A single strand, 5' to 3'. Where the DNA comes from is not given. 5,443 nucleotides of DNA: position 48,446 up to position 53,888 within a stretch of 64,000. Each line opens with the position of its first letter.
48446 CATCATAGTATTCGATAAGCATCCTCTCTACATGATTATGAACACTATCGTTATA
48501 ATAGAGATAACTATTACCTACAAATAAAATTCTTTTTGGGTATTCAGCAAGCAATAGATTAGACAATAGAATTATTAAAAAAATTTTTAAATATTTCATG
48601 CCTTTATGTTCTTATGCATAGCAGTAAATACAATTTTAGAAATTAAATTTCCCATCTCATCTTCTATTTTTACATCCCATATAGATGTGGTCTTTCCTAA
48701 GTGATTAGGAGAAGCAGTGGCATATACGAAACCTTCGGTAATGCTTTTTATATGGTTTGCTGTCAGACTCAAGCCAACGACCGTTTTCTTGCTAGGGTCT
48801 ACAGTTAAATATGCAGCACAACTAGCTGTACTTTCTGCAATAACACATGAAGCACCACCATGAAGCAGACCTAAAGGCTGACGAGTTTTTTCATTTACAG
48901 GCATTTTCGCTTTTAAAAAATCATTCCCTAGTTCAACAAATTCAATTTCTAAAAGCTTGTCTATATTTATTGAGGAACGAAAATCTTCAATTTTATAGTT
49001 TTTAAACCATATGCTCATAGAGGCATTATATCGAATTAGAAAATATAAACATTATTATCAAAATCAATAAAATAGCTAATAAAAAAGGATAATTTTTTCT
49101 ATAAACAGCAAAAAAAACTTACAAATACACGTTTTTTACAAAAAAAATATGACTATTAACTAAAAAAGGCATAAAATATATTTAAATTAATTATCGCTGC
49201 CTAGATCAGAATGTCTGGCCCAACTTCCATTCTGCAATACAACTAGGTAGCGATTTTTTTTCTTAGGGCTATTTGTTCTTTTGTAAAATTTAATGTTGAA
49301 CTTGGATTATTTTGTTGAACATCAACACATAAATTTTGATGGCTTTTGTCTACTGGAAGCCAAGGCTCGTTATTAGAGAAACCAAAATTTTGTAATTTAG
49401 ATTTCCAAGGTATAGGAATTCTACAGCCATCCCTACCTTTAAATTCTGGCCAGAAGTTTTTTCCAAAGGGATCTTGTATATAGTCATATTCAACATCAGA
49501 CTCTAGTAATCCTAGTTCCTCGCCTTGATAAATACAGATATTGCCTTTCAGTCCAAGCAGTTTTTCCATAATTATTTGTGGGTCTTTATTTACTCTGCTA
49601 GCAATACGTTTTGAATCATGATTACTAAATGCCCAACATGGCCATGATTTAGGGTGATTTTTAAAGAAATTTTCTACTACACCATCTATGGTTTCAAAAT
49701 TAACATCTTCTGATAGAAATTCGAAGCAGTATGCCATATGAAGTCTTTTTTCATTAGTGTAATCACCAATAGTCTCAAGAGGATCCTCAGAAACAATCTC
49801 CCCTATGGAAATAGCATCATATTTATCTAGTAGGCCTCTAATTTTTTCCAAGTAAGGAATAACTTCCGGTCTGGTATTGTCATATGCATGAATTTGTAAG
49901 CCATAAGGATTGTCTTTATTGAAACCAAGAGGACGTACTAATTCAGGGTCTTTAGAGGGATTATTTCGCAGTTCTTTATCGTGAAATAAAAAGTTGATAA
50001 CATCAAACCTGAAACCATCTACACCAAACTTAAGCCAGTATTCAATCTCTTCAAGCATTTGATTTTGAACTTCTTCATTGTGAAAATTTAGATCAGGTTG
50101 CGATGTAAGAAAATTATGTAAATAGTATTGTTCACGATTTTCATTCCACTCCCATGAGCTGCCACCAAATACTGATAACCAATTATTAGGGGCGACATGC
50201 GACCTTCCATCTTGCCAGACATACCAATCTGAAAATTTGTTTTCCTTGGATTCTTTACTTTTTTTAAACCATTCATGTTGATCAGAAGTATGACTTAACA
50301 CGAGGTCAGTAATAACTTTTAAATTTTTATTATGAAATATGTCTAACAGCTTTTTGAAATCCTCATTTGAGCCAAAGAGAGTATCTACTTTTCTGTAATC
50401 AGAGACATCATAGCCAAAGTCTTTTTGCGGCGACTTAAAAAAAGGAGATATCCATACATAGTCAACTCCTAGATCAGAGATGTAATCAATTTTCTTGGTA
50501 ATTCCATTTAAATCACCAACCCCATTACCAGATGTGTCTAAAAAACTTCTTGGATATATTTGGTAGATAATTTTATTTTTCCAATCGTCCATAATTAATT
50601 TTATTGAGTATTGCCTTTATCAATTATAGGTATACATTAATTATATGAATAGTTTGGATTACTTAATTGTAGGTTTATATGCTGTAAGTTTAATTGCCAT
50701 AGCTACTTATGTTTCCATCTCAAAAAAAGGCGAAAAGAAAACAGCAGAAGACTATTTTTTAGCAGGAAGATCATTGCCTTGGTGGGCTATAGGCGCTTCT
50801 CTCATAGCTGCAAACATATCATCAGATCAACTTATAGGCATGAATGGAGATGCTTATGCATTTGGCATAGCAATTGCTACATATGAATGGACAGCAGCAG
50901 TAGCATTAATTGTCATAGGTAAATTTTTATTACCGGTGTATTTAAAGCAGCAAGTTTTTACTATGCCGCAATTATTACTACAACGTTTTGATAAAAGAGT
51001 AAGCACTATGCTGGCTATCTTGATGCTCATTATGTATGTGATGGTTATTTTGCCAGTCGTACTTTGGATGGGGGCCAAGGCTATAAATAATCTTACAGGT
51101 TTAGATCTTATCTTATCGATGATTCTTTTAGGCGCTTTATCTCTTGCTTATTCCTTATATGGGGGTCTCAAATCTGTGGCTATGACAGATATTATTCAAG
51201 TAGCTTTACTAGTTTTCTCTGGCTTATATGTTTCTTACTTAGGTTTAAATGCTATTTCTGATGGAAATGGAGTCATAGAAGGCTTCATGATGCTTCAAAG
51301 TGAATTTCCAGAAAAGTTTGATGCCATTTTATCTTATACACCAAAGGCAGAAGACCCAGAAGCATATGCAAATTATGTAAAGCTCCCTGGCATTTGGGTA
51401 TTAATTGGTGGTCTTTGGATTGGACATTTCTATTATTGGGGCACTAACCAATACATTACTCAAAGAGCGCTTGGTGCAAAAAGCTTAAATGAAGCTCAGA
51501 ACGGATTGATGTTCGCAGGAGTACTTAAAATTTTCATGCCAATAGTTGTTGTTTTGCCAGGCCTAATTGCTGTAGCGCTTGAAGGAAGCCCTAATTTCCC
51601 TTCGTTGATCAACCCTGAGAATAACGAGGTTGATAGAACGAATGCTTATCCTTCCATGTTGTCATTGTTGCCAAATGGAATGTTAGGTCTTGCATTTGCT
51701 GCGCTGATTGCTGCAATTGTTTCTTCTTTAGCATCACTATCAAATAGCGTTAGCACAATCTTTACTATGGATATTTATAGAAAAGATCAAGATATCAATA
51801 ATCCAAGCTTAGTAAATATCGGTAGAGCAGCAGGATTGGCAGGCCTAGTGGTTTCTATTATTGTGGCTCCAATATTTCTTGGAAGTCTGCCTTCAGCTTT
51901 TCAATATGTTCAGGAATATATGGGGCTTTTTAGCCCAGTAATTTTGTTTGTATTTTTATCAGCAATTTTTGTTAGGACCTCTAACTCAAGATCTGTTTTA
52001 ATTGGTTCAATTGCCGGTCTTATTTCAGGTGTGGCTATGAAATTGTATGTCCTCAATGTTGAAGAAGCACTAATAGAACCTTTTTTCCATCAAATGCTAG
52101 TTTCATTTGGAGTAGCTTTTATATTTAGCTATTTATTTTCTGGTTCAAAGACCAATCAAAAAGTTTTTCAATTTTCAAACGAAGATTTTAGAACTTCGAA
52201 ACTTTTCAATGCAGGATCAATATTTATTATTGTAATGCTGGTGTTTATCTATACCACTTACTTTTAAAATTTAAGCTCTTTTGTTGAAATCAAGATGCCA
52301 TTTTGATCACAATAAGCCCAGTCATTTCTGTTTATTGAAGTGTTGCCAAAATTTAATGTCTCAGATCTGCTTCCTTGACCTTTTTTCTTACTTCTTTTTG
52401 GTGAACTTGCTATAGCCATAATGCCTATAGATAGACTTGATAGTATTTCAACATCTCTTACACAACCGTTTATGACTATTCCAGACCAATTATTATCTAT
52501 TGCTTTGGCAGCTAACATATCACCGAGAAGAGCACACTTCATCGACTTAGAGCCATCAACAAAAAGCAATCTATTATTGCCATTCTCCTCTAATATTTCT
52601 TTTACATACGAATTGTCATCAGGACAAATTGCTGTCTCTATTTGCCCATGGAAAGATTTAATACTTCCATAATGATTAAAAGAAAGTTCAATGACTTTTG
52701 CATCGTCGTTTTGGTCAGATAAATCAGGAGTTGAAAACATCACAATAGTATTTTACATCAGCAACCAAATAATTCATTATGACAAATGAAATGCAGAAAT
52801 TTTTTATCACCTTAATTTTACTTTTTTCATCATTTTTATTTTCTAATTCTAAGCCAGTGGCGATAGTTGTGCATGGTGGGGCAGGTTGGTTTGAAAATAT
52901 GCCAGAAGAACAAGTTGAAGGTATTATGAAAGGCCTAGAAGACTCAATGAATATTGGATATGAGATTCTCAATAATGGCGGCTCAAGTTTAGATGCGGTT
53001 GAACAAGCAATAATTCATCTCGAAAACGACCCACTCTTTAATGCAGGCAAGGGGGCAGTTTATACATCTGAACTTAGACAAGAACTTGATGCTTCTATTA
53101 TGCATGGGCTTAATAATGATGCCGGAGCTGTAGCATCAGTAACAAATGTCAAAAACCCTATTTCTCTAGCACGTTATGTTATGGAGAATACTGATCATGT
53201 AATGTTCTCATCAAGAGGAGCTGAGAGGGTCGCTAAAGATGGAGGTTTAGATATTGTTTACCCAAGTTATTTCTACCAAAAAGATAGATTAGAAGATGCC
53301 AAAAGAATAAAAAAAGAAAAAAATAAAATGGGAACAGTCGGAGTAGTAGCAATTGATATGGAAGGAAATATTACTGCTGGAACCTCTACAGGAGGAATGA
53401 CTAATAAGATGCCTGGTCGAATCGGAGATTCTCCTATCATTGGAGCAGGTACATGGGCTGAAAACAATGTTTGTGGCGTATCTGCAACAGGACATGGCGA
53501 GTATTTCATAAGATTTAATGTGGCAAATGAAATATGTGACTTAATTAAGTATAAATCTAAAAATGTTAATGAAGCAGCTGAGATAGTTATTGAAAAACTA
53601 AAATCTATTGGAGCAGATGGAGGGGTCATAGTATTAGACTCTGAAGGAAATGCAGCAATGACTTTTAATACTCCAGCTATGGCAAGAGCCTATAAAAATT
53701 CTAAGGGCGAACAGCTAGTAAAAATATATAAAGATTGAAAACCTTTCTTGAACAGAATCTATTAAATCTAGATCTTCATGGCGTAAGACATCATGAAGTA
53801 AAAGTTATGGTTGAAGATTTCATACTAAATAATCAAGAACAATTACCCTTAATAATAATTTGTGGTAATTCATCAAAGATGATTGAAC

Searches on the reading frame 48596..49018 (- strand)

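Call 72: search_protein_families(library=pfam, proteins=[window:48596-49018:-], max_evalue=0.0001)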
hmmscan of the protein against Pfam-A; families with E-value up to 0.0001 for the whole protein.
window:48596-49018:- (140 aa): 1 family
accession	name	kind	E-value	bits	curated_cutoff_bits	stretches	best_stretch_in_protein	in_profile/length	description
PF03061.28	4HBT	-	6.6e-14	52.4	20.6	1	50-125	2-77/79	Thioesterase superfamily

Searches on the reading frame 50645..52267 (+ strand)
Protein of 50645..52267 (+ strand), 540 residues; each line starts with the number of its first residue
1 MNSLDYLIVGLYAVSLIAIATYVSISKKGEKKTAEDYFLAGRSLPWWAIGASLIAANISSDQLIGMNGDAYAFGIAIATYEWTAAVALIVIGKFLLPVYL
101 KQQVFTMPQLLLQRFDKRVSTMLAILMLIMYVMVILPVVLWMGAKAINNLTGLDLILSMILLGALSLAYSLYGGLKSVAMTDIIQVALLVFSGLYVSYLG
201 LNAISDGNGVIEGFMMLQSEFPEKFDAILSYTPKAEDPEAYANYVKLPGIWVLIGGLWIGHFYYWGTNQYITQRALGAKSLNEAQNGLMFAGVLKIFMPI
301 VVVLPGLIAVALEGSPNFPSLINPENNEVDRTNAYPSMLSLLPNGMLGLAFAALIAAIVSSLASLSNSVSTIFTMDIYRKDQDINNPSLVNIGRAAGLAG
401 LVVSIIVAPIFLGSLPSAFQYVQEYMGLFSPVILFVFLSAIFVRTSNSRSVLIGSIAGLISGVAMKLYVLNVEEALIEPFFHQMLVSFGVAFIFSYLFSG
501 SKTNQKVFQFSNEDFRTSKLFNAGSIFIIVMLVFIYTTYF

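Call 72: search_protein_families(library=pfam, proteins=[window:50645-52267:+], max_evalue=0.0001)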
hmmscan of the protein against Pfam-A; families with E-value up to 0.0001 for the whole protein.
window:50645-52267:+ (540 aa): 1 family
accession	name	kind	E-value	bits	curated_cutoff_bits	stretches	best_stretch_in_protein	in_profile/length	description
PF00474.23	SSF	-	2.9e-58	198.1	22.8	1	37-458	1-406/406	Sodium:solute symporter family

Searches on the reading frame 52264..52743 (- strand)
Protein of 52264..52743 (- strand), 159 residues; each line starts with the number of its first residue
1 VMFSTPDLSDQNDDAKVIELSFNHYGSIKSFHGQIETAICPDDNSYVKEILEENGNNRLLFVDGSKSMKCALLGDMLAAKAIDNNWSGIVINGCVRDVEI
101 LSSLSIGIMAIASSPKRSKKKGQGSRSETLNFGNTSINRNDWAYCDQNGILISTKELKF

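Call 72: search_protein_families(library=pfam, proteins=[window:52264-52743:-], max_evalue=0.0001)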
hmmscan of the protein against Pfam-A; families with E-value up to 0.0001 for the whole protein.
window:52264-52743:- (159 aa): 1 family
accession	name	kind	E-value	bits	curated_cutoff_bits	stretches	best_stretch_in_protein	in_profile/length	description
PF03737.21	RraA-like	-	3e-34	118.9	24.5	1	5-152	1-152/152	Aldolase/RraA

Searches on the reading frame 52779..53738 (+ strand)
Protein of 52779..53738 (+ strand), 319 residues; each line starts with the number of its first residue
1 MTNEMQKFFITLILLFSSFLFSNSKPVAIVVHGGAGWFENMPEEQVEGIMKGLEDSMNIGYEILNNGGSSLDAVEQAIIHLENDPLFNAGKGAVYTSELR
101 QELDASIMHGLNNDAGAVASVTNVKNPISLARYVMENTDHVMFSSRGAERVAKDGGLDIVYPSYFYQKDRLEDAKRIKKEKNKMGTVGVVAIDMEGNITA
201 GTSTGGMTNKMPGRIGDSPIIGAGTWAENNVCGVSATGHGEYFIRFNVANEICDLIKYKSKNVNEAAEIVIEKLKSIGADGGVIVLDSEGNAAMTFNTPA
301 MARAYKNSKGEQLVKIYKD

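Call 72: search_protein_families(library=pfam, proteins=[window:52779-53738:+], max_evalue=0.0001)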
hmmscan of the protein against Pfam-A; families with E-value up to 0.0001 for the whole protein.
window:52779-53738:+ (319 aa): 1 family
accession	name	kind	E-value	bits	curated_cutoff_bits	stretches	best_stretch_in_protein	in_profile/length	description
PF01112.23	Asparaginase_2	-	2.2e-99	332.9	27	1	28-314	2-306/309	Asparaginase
